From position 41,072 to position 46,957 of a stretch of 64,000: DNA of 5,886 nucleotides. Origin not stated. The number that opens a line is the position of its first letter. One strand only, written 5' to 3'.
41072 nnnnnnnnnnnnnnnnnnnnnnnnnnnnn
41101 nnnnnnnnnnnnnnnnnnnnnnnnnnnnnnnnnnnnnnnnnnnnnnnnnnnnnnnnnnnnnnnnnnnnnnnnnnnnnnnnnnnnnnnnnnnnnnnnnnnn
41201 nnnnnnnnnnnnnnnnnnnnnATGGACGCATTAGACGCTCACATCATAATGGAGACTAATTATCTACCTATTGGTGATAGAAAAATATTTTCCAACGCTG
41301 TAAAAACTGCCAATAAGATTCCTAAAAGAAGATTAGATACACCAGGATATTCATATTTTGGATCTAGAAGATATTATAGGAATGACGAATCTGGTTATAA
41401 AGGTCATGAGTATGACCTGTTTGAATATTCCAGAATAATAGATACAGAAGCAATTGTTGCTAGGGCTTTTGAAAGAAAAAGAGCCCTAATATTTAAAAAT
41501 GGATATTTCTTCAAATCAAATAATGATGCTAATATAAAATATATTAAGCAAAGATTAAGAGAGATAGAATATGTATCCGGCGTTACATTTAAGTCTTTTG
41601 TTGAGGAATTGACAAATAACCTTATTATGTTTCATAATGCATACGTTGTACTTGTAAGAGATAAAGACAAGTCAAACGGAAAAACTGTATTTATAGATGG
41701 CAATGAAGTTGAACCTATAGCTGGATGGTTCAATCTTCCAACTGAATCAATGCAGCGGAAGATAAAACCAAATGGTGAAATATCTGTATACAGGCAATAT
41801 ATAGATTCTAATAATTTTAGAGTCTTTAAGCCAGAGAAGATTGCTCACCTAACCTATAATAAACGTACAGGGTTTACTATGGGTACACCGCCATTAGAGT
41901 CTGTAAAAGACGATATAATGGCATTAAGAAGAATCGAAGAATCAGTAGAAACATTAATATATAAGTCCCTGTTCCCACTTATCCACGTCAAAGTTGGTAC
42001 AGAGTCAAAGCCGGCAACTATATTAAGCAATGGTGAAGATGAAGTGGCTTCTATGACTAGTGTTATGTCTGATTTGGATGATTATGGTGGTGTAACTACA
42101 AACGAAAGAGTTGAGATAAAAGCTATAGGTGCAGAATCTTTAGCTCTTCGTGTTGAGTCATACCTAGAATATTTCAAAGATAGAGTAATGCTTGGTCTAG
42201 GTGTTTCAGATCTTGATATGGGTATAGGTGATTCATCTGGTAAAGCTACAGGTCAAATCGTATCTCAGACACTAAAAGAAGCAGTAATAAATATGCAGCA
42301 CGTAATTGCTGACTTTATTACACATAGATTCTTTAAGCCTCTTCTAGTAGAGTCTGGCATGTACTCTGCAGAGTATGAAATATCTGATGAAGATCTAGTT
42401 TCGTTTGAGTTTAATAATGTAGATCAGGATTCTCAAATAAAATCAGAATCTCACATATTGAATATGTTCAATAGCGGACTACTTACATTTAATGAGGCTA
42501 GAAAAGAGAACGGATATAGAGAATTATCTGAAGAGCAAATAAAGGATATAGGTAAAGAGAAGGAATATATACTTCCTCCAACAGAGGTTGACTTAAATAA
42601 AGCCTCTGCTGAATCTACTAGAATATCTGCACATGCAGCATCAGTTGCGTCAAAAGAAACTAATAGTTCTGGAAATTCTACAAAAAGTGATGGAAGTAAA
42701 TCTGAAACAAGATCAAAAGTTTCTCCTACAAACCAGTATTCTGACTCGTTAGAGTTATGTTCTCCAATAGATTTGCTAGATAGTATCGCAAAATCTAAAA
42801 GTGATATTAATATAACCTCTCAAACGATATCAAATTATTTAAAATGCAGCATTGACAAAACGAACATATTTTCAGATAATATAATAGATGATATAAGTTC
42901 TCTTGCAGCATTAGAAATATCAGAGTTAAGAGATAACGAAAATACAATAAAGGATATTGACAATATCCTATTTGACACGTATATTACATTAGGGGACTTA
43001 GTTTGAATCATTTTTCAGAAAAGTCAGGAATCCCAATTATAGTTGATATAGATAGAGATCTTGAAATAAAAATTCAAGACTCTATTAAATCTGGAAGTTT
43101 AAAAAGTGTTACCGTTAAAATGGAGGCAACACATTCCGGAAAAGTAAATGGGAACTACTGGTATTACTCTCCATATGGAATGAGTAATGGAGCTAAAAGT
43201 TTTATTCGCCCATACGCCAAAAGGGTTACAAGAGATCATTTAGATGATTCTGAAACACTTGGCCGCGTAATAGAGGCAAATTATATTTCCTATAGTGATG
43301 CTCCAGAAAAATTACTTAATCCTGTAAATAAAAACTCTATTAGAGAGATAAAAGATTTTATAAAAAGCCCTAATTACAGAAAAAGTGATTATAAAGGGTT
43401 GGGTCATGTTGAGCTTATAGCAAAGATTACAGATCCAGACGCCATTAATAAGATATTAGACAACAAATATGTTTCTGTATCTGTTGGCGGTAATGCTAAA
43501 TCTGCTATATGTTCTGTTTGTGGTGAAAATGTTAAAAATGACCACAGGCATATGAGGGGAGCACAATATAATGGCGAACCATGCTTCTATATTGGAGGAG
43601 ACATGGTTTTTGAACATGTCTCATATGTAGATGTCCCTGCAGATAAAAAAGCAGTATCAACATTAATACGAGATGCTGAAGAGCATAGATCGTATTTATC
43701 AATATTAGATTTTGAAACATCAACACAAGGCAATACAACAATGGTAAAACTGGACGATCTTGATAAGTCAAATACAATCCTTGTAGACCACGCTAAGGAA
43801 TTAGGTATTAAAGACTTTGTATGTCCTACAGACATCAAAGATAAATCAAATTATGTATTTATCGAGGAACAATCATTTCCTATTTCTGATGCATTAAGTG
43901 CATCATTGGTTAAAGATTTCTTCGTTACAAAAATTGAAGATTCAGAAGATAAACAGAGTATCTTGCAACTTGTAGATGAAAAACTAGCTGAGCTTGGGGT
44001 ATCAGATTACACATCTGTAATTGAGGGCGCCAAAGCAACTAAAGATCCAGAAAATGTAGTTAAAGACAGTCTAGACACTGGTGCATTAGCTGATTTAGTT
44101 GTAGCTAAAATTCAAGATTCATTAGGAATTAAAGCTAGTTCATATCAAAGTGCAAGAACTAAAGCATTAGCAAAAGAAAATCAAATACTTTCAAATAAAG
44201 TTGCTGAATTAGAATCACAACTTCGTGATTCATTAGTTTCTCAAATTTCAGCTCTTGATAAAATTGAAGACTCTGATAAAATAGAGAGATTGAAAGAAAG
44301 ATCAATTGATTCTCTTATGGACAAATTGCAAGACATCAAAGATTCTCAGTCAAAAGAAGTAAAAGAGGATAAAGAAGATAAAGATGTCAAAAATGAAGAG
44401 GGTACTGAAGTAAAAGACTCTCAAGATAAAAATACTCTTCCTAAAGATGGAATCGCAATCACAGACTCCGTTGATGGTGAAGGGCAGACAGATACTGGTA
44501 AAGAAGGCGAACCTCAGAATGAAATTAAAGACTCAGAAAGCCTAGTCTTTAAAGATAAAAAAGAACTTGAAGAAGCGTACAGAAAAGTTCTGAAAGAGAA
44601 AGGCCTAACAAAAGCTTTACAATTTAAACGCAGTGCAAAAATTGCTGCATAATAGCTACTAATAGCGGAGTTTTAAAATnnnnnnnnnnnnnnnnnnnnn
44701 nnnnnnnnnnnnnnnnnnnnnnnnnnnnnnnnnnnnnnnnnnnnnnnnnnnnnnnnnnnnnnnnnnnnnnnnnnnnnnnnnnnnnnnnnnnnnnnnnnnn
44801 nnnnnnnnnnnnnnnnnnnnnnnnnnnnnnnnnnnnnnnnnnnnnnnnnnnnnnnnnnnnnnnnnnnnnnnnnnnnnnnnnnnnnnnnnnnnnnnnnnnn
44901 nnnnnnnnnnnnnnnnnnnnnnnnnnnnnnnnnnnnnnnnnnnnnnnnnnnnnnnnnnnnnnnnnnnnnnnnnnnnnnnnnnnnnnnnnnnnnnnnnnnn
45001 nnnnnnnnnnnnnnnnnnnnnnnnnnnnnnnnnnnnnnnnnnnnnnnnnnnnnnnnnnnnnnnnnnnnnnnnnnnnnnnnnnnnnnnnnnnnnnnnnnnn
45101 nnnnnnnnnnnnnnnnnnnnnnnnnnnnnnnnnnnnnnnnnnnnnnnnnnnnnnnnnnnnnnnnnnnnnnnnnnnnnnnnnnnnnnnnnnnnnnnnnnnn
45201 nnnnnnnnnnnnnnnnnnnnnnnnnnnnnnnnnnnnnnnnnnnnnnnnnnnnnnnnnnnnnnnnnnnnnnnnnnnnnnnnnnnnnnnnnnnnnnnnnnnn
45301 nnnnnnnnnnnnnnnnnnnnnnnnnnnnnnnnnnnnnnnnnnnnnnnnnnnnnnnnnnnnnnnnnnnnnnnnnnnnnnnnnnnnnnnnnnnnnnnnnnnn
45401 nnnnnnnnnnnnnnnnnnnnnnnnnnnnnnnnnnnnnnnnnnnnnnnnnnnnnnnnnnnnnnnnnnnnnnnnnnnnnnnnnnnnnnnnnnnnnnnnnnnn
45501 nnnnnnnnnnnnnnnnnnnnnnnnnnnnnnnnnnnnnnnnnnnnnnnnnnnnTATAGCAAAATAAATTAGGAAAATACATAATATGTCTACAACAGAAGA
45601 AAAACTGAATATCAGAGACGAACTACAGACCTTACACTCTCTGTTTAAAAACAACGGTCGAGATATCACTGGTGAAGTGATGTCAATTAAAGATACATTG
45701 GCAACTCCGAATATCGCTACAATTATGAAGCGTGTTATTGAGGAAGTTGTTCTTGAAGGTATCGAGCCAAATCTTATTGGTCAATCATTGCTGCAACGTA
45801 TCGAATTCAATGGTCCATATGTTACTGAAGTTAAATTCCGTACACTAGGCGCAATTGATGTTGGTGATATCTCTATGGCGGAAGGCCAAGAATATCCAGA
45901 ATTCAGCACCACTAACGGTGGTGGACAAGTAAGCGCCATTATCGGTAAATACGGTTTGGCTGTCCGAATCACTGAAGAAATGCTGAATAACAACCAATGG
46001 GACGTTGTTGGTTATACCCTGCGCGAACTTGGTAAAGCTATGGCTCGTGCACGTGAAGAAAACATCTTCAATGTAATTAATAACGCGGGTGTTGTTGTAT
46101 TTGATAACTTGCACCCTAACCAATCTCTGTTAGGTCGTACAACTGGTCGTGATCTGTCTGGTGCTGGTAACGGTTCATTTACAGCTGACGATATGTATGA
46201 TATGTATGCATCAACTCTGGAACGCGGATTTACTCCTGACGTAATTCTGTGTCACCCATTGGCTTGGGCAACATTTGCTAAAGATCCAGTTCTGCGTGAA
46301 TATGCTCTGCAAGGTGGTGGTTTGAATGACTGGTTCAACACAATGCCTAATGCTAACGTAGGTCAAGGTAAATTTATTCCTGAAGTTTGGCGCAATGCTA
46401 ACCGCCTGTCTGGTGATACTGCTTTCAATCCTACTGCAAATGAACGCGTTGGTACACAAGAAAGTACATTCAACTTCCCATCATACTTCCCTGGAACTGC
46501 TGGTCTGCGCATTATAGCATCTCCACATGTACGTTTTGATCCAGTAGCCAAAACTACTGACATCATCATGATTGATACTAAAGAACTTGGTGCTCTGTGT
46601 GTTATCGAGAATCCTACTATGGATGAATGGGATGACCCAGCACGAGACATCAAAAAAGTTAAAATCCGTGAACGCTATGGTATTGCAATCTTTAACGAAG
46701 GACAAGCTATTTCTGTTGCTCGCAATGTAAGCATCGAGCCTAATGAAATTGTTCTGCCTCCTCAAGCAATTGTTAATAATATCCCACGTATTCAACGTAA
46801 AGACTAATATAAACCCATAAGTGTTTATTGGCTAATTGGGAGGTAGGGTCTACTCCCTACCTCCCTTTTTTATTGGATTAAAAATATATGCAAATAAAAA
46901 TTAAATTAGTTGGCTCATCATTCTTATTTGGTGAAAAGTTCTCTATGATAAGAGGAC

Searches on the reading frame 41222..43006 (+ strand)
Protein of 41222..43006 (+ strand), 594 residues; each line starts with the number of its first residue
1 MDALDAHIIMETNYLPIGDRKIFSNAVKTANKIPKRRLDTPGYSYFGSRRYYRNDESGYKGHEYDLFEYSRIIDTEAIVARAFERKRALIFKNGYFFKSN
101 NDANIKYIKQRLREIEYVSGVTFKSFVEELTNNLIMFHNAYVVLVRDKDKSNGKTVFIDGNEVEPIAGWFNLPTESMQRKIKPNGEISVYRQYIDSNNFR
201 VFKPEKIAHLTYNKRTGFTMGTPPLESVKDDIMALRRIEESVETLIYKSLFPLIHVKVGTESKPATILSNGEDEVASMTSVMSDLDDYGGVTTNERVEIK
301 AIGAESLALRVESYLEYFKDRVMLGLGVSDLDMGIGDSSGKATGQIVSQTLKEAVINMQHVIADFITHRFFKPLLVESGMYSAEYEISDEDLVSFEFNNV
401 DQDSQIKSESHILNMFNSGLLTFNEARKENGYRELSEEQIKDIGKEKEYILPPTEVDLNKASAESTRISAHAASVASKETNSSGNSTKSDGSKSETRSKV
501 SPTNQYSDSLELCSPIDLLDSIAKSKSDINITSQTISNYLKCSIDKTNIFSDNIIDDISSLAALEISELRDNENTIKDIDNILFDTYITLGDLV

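Call 9: search_protein_families(library=phrogs, proteins=[window:41222-43006:+])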
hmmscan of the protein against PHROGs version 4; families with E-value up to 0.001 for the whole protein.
window:41222-43006:+ (594 aa): 3 families
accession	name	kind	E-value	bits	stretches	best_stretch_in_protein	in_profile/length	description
phrog_9232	-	head and packaging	1.2e-44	154.1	1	63-442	56-435/502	portal protein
phrog_12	-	head and packaging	1.3e-12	48.6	1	122-240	139-238/646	portal protein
phrog_2662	-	head and packaging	0.00011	22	0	389-444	360-419/717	portal protein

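Call 10: search_protein_families(library=pfam, proteins=[window:41222-43006:+])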
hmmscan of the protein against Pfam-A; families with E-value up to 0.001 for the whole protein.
window:41222-43006:+ (594 aa): 1 family
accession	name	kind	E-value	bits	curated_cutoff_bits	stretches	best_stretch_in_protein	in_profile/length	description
PF04860.17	Phage_portal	-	3.8e-08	33.3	39.1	1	121-429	49-319/321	Phage portal protein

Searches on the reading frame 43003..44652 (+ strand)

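Call 9: search_protein_families(library=phrogs, proteins=[window:43003-44652:+])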
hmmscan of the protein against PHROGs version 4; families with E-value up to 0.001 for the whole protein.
window:43003-44652:+ (549 aa): 1 family
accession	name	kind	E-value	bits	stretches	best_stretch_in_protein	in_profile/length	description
phrog_16951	-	unknown function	4.4e-08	33.6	1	158-218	135-197/312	-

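Call 10: search_protein_families(library=pfam, proteins=[window:43003-44652:+])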
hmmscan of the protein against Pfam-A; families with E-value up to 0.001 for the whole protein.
window:43003-44652:+ (549 aa): 0 families

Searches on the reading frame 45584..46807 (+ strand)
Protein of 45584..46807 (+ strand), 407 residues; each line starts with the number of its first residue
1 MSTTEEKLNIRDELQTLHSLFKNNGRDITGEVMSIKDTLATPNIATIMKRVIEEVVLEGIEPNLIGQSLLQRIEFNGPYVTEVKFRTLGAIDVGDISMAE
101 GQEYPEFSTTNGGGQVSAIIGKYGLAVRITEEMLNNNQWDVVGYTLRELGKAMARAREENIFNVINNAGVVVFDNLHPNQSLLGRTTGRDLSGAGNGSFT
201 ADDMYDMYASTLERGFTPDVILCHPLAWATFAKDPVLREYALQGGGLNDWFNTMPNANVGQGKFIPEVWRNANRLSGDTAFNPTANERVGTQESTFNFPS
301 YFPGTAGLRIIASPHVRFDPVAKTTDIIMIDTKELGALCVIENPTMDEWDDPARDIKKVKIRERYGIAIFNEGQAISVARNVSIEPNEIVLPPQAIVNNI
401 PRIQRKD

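Call 56: list_cluster_members(proteins=[window:45584-46807:+, window:36098-38050:+, window:7321-7752:-])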
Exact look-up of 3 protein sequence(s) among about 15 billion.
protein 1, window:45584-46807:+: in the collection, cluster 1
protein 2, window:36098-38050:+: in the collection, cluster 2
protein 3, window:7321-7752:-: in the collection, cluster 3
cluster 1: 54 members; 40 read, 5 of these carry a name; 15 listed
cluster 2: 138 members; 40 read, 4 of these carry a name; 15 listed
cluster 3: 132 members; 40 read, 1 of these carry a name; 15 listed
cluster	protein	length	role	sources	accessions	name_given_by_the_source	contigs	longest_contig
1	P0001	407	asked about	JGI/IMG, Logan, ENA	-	hypothetical protein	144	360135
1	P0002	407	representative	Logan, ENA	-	-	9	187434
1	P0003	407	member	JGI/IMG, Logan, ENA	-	hypothetical protein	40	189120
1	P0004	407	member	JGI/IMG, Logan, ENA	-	hypothetical protein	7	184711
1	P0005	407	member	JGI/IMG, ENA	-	phage capsid family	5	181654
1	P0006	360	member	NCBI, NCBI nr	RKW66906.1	MAG: phage major capsid protein [Veillonella sp.]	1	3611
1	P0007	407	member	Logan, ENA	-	-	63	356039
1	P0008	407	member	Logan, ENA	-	-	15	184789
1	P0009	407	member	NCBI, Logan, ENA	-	-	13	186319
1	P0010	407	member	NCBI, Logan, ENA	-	-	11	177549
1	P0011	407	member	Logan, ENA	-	-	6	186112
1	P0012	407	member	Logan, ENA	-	-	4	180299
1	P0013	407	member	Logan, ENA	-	-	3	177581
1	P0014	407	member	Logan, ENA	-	-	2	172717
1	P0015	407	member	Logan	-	-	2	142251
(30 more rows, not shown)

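Call 66: search_dna_similar(query=window:45584-46807:+, collection=phages, mode=protein, max_rows=12)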
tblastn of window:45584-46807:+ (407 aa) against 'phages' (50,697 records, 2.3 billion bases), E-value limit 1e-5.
Records with a match: 8; places in all: 8; records where one place covers at least 80% of the query: 8.
Best place of each record, by identity: <60% 8.
By first word of the organism name: Bacillus 5; Acinetobacter 2; Moorella 1.
By host as written in the record: Acinetobacter baumannii DSM 30007 2; Bacillus thuringiensis 2; Bacillus australimaris sKR4M-27 1; Moorella thermoacetica DSM 103132 1; Bacillus cereus BC102p 1; Bacillus cereus 1.
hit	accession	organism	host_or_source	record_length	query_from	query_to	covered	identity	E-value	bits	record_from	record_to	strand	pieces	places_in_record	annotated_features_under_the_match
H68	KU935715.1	Acinetobacter phage vB_AbaM_ME3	Acinetobacter baumannii DSM 30007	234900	13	398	95%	33.2%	3e-59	214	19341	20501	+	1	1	phage major capsid protein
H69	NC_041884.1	Acinetobacter phage vB_AbaM_ME3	Acinetobacter baumannii DSM 30007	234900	13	398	95%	33.2%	3e-59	214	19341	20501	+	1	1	major head protein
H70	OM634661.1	Bacillus phage vB_BauM_KLEB27-3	Bacillus australimaris sKR4M-27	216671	33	384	86%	34.8%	7e-57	207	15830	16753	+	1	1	major capsid protein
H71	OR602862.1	Moorella phage MTATph1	Moorella thermoacetica DSM 103132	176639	31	382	86%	34.6%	9e-53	195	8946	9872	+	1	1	major head protein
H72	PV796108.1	Bacillus phage Edson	Bacillus cereus BC102p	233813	25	384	88%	32.1%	5e-49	184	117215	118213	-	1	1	hypothetical protein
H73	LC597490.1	Bacillus phage vB_BceM_WH1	Bacillus cereus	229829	25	382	88%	32.3%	9e-49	183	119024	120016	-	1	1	phage major capsid protein_gp110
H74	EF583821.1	Bacillus phage 0305phi8-36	Bacillus thuringiensis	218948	12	385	92%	30.1%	8e-46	174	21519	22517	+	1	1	ORF125: major head protein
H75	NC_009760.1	Bacillus phage 0305phi8-36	Bacillus thuringiensis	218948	12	385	92%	30.1%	8e-46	174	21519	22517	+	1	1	ORF125: major head protein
